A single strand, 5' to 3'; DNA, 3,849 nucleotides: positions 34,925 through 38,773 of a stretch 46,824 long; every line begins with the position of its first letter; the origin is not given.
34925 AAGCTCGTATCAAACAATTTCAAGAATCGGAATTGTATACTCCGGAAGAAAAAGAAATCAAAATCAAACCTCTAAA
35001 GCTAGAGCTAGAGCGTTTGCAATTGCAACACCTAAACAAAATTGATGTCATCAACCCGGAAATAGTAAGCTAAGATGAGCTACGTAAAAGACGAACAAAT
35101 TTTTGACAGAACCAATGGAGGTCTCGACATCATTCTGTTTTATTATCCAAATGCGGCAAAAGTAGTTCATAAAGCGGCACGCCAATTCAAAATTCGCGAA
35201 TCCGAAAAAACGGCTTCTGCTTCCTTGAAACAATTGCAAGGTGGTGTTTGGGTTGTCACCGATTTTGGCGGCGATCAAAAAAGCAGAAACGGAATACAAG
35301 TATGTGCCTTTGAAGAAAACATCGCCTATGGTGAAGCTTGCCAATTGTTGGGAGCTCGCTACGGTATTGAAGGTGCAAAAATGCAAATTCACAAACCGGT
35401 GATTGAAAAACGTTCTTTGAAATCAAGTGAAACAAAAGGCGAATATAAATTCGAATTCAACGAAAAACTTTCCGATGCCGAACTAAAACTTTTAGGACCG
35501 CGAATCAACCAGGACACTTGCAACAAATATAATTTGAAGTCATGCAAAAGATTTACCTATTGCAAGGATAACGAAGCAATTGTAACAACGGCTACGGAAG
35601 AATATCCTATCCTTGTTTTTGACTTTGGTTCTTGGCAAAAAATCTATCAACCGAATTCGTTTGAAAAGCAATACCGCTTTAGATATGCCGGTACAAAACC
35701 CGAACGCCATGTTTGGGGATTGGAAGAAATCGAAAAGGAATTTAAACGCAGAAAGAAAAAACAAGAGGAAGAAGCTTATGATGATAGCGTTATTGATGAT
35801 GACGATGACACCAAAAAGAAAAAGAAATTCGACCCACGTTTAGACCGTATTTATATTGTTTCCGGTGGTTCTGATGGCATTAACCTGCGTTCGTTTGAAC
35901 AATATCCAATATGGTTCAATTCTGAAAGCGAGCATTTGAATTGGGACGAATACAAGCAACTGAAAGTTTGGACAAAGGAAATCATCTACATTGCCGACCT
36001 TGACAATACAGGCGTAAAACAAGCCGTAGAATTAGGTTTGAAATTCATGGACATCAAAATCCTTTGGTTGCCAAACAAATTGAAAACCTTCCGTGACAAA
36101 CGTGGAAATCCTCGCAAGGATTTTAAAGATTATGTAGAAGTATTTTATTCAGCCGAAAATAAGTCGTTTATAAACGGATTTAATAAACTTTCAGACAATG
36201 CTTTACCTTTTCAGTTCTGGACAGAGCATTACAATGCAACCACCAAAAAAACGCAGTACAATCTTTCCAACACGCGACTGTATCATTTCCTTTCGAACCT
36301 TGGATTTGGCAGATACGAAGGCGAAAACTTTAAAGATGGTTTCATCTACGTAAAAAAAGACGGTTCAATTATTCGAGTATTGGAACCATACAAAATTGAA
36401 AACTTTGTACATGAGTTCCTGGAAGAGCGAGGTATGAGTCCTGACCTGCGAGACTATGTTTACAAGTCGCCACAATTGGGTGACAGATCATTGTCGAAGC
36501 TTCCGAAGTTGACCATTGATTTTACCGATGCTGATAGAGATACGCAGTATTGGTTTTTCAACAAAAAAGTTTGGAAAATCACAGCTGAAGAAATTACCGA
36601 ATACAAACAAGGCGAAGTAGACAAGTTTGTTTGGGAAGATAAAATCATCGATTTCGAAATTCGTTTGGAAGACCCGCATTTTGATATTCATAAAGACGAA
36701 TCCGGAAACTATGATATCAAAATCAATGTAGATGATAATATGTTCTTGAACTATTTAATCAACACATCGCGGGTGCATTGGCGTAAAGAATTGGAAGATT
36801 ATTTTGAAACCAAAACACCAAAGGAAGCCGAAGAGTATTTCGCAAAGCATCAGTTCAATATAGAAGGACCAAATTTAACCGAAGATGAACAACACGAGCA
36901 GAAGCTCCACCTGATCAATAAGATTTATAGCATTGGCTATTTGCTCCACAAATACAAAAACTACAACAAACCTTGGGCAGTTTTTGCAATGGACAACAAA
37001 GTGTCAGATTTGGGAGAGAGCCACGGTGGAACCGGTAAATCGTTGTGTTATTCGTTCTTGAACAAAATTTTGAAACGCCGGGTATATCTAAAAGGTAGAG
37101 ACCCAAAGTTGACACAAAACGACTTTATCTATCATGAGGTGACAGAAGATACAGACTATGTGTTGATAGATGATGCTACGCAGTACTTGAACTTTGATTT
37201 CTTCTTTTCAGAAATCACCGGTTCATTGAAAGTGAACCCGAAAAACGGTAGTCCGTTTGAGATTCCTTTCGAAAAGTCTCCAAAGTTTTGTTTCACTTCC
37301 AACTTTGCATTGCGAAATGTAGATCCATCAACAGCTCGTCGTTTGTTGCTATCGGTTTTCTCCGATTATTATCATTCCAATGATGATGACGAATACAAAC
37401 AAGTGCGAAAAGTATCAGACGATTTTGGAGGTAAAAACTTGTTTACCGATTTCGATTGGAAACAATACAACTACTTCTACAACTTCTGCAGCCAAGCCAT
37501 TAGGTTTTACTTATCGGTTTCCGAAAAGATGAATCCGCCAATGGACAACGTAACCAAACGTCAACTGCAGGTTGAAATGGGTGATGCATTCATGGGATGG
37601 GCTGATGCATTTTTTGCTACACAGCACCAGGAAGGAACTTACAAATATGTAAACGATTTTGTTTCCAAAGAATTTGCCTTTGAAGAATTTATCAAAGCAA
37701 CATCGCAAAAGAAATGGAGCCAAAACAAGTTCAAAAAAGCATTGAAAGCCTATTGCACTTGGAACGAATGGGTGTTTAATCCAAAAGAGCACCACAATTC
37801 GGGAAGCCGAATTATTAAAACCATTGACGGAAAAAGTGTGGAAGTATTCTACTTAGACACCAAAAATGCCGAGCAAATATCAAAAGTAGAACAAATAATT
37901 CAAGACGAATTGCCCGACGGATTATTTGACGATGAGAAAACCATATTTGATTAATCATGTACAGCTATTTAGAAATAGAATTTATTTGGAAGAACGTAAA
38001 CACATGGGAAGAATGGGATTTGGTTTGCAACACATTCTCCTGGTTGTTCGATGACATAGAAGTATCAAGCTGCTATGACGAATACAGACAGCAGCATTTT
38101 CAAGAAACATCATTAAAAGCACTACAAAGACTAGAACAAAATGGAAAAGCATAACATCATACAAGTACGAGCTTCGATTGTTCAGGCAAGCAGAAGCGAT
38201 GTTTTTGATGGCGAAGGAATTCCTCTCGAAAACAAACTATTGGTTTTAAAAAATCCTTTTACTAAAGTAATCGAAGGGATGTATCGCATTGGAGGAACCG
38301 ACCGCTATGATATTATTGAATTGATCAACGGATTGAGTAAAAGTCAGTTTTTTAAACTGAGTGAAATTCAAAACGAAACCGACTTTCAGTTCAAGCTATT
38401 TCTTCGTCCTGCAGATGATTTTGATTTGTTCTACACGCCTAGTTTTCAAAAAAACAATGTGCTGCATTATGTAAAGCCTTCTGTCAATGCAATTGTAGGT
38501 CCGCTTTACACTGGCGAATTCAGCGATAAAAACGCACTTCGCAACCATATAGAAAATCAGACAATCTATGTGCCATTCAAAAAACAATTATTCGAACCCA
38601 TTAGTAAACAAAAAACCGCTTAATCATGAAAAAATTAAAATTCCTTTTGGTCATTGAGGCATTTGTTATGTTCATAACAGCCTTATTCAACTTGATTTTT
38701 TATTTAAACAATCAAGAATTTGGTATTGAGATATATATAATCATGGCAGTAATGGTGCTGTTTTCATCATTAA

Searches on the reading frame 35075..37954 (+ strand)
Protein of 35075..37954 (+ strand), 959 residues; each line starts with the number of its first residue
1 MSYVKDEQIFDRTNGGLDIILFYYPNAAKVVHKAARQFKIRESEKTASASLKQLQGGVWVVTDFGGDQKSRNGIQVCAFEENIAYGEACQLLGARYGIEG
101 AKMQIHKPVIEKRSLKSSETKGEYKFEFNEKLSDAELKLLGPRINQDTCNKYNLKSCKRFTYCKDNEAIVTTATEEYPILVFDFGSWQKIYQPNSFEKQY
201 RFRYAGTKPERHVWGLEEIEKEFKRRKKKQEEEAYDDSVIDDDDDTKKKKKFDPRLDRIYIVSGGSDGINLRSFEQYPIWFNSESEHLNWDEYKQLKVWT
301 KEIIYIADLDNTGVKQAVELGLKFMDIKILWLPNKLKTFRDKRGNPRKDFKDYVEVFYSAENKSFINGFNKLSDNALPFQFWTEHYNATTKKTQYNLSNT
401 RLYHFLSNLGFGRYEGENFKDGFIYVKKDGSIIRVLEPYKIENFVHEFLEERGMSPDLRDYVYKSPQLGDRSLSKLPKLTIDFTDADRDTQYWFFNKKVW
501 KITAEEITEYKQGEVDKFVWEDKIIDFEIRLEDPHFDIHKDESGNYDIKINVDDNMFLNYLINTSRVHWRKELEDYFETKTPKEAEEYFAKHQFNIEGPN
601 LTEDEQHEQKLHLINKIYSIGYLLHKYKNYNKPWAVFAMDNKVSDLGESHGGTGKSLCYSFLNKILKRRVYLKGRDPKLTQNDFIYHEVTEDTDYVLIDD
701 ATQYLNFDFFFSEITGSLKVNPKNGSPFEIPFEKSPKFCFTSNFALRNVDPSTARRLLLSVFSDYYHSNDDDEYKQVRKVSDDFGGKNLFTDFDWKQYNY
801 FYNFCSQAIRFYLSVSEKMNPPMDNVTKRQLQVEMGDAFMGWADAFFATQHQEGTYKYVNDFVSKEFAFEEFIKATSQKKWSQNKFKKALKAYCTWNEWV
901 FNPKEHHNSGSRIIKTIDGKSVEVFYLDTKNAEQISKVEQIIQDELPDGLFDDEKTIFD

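Call 7: search_protein_families(library=phrogs, proteins=[window:35075-37954:+])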
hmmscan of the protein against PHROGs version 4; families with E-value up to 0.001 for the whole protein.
window:35075-37954:+ (959 aa): 1 family
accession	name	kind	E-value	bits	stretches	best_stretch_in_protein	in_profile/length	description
phrog_28855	-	unknown function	8.8e-33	114.6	2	610-909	495-785/804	-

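Call 8: search_protein_families(library=pfam, proteins=[window:35075-37954:+], max_evalue=0.01)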
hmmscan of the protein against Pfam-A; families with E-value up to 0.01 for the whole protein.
window:35075-37954:+ (959 aa): 1 family
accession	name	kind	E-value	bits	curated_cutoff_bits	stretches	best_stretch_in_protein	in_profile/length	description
PF19263.5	DUF5906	-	0.00057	20.9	27.6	1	649-756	3-114/114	Family of unknown function (DUF5906)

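Call 60: search_solved_structures(query=window:35075-37951:+, max_evalue=0.01)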
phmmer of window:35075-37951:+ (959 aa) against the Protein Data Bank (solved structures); distinct sequences matched with E-value up to 0.01: 0.

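Call 65: find_homologous_proteins(query=window:35075-37951:+, max_evalue=0.00001)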
Query window:35075-37951:+ (959 aa): 535 proteins with E <= 0.00001 among 8000 candidates; the best 120 are listed.
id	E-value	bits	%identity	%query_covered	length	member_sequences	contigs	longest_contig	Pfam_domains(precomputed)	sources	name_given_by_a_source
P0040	0.0e+0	2232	100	100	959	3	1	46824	-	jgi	jgi:hypothetical protein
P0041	0.0e+0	1946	87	100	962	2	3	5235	-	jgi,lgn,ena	-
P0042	0.0e+0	1674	74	99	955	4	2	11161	-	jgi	jgi:hypothetical protein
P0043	0.0e+0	1673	75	100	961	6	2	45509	-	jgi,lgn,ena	jgi:hypothetical protein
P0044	0.0e+0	1669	75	100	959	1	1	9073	-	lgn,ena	-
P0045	0.0e+0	1667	74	100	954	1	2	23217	-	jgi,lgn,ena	jgi:hypothetical protein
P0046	0.0e+0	1664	74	100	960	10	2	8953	-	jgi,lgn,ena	-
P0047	0.0e+0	1660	75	99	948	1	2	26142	-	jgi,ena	jgi:hypothetical protein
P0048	0.0e+0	1643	74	100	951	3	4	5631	-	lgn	-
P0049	0.0e+0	1630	73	99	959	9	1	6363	-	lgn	-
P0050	0.0e+0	1625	73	100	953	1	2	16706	-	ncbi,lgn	-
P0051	0.0e+0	1624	72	99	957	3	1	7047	-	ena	-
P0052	0.0e+0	1618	72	100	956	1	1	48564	-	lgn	-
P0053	0.0e+0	1618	72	100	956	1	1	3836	-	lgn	-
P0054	0.0e+0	1612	72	99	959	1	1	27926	-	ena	-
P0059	0.0e+0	1571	71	100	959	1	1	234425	-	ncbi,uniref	ncbi:primase-helicase family protein [Flavobacterium sp. PLA-1-15]|uniref:primase-helicase family pr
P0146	0.0e+0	1093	53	97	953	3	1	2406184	-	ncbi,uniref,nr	ncbi:hypothetical protein [Maribacter flavus]|uniref:DNA primase n=1 Tax=Maribacter flavus TaxID=165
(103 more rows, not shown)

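Call 66: find_encoding_contigs(protein=P0059, flank=10000, max_places=2)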
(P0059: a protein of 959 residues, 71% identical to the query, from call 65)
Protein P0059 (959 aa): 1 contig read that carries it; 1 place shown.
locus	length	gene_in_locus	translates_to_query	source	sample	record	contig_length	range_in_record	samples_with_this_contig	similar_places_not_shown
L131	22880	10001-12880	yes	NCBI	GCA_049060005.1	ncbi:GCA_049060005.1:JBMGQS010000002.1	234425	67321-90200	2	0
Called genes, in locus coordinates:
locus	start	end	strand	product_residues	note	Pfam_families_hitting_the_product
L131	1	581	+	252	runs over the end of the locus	PF00657:Lipase_GDSL, PF13472:Lipase_GDSL_2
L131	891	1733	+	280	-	PF14361:RsbRD_N, PF01740:STAS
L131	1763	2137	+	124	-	PF01740:STAS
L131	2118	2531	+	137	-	PF02518:HATPase_c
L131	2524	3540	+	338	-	PF07228:SpoIIE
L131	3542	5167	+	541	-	PF00512:HisKA, PF02518:HATPase_c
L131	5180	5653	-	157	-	PF00072:Response_reg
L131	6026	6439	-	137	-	PF00072:Response_reg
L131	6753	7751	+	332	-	PF00106:adh_short, PF08659:KR, PF13561:adh_short_C2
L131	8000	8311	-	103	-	-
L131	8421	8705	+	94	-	-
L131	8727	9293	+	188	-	-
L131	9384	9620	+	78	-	-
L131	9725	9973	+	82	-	-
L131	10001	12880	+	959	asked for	-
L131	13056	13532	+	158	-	-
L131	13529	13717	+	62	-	-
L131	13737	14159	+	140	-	-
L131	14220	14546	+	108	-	-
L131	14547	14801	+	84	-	-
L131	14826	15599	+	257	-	-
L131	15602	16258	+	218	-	-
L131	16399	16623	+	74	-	-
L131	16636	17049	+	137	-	-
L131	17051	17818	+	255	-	-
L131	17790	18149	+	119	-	-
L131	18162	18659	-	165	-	-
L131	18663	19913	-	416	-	PF00817:IMS, PF11799:IMS_C, PF13438:DUF4113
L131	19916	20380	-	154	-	PF00717:Peptidase_S24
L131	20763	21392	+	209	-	PF02586:SRAP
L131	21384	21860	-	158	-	-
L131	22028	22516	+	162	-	-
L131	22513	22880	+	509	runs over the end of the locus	-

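Call 67: find_encoding_contigs(protein=P0146, flank=10000, max_places=2)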
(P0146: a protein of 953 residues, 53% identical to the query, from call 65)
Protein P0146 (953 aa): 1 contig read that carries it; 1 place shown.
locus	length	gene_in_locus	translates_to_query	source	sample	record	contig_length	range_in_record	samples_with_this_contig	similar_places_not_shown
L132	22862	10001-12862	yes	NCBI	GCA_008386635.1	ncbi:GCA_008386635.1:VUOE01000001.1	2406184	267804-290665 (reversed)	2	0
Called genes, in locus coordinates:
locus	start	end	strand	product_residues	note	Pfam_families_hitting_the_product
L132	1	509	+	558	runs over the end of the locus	PF00370:FGGY_N, PF01869:BcrAD_BadFG (faint), PF02782:FGGY_C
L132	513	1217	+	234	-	PF00596:Aldolase_II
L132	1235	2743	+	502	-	PF02610:AraA_N, PF24856:AraA_central, PF11762:Arabinose_Iso_C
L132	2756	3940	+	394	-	PF01263:Aldose_epim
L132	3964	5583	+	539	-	PF00474:SSF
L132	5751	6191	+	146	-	-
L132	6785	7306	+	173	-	PF04264:YceI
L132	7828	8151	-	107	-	PF01381:HTH_3 (weak)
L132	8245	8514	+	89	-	-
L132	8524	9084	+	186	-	-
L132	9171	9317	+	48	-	-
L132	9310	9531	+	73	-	-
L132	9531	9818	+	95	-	-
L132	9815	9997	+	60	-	-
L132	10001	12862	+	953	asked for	-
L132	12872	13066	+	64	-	-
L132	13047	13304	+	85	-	-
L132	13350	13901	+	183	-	-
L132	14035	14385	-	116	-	-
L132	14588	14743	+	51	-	-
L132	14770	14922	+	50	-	-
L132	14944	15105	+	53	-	-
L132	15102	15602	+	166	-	-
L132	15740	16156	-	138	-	-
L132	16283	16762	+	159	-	PF07799:DUF1643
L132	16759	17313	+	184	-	-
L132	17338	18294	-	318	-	PF13365:Trypsin_2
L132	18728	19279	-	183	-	-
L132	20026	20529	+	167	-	-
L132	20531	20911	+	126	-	-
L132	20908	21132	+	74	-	-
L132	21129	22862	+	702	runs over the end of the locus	PF26696:PTL_trimer (weak), PF00041:fn3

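Call 68: search_protein_families(library=ncbifam, proteins=[window:35075-37954:+], max_evalue=0.01)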
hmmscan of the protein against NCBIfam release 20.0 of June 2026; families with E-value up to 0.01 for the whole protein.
window:35075-37954:+ (959 aa): 0 families

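Call 89: search_solved_structures(query=A4, max_evalue=1)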
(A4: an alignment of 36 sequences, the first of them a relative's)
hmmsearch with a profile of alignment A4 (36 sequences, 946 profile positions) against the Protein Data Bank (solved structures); distinct sequences matched with E-value up to 1: 0.

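Call 107: predict_structure(alignment_id=A4)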
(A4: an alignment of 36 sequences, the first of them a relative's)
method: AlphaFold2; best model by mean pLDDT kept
length: 959 residues; sequences in the alignment: 36
mean_pLDDT: 84.3   pTM: 0.66
mean pLDDT of the five models: 84.3, 82.8, 82.3, 81.8, 80.4
residues with pLDDT >= 90: 348; 70-90: 516; 50-70: 67; < 50: 28
segments of 3 or more residues with pLDDT < 50: 238-248, 949-959
pLDDT, mean of each block of 10 residues (from residue 1): 74 86 82 81 73 88 81 87 80 76 71 89 90 89 90 93 90 90 91 80 85 91 89 58 45 87 89 93 82 92 92 87 92 85 79 88 85 92 87 87 92 84 89 91 90 87 82 87 91 94 94 87 92 94 90 94 91 87 88 90 92 96 91 87 60 77 91 77 67 88 74 79 75 89 76 85 82 78 90 95 97 90 75 81 88 83 89 88 85 85 86 83 88 67 52 45
secondary structure, 60 per line:
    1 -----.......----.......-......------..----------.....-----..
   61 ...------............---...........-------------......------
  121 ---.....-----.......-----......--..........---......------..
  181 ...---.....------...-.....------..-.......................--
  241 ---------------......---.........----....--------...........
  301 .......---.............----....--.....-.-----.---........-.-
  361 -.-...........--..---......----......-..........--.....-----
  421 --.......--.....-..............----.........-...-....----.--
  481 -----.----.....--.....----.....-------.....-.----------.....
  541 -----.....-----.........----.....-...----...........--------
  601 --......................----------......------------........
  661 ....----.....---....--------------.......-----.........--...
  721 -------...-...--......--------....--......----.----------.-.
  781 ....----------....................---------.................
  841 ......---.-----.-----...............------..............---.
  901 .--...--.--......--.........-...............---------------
elements in order (helices of 4 or more, strands of 3 or more residues): H6-12 H17-23 H25-30 E49-53 E59-63 E70-72 H73-81 H85-95 E109-114 E124-128 H134-140 H146-151 E154-163 E167-172 E179-183 E187-191 E202-206 H216-238 E256-261 H265-273 E278-281 H290-299 E300-307 H311-323 E328-331 H334-338 H350-357 H364-374 E382-387 E392-397 H399-408 E411-415 E423-429 E432-436 H438-451 H456-464 H470-473 E491-495 E498-502 E507-511 E536-540 E546-550 H556-564 H569-573 H582-592 H603-624 E635-640 H653-664 E669-673 H677-680 E695-701 H707-715 E718-720 E728-730 E737-742 H751-754 E757-762 H780-784 H795-814 H824-846 E862-864 H865-876 H883-896 E912-917 E920-928 H930-944

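Call 109: fold_search(model_id=the predicted structure, library=pdb)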
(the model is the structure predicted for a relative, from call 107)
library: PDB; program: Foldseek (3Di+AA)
matches with E <= 10: 804; with E <= 0.001: 115
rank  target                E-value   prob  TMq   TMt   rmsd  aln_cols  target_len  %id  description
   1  7ola_A                3.6e-09  1.00  0.29  0.56   7.4       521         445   13  Structure of Primase-Helicase in SaPI5 (released 2022-07-13)
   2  7ola_C                5.2e-09  1.00  0.28  0.54   8.4       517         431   12  Structure of Primase-Helicase in SaPI5 (released 2022-07-13)
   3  7om0_A                5.5e-09  1.00  0.30  0.56   8.1       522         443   12  Structure of Primase-Helicase in SaPI5 (released 2022-07-13)
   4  9im1_A                5.5e-09  1.00  0.27  0.41  13.6       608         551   11  The Cryo-EM structure of MPXV E5 in complex with ssDNA in intermediate state 1 (released 2025-06-18)
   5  8wh6_D                6.1e-09  1.00  0.26  0.41  13.6       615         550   10  MPOX E5 hexamer ADP and ssDNA bound and clear primase domain conformation (released 2024-09-25)
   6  8xj7_C                6.8e-09  1.00  0.27  0.51  11.0       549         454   10  The Cryo-EM structure of MPXV E5 in complex with DNA (released 2024-05-01)
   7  8xj7_D                1.1e-08  1.00  0.26  0.49   7.2       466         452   11  The Cryo-EM structure of MPXV E5 in complex with DNA (released 2024-05-01)
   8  7om0_D                2.7e-08  1.00  0.29  0.56   8.2       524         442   12  Structure of Primase-Helicase in SaPI5 (released 2022-07-13)
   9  7ola_B                3.5e-08  1.00  0.29  0.54   9.2       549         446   12  Structure of Primase-Helicase in SaPI5 (released 2022-07-13)
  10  8ww7_I                3.7e-08  1.00  0.27  0.29  12.9       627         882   10  Structure of AMPPNP-Form AsfvPrimPol Dodecamer (released 2025-04-30)
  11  7ola_F                3.9e-08  1.00  0.26  0.63   7.3       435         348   12  Structure of Primase-Helicase in SaPI5 (released 2022-07-13)
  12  8xj7_B                3.9e-08  1.00  0.28  0.53   9.8       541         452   11  The Cryo-EM structure of MPXV E5 in complex with DNA (released 2024-05-01)
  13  9ilz_A                4.1e-08  1.00  0.28  0.33  13.1       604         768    9  The Cryo-EM structure of MPXV E5 in complex with ssDNA (released 2025-06-18)
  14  7ola_D                4.8e-08  1.00  0.26  0.58   8.2       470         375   12  Structure of Primase-Helicase in SaPI5 (released 2022-07-13)
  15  6lrb_D                4.8e-08  1.00  0.24  0.47  10.3       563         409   13  The A form apo structure of NrS-1 C terminal region-CTR (released 2020-04-08)
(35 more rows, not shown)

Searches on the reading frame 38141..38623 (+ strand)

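Call 7: search_protein_families(library=phrogs, proteins=[window:38141-38623:+])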
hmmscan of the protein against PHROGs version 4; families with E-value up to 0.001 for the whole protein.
window:38141-38623:+ (160 aa): 1 family
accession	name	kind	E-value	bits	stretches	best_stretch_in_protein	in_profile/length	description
phrog_21169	-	unknown function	4.6e-22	79.8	1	1-160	4-176/176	-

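Call 8: search_protein_families(library=pfam, proteins=[window:38141-38623:+], max_evalue=0.01)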
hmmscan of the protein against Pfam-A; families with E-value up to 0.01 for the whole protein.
window:38141-38623:+ (160 aa): 0 families
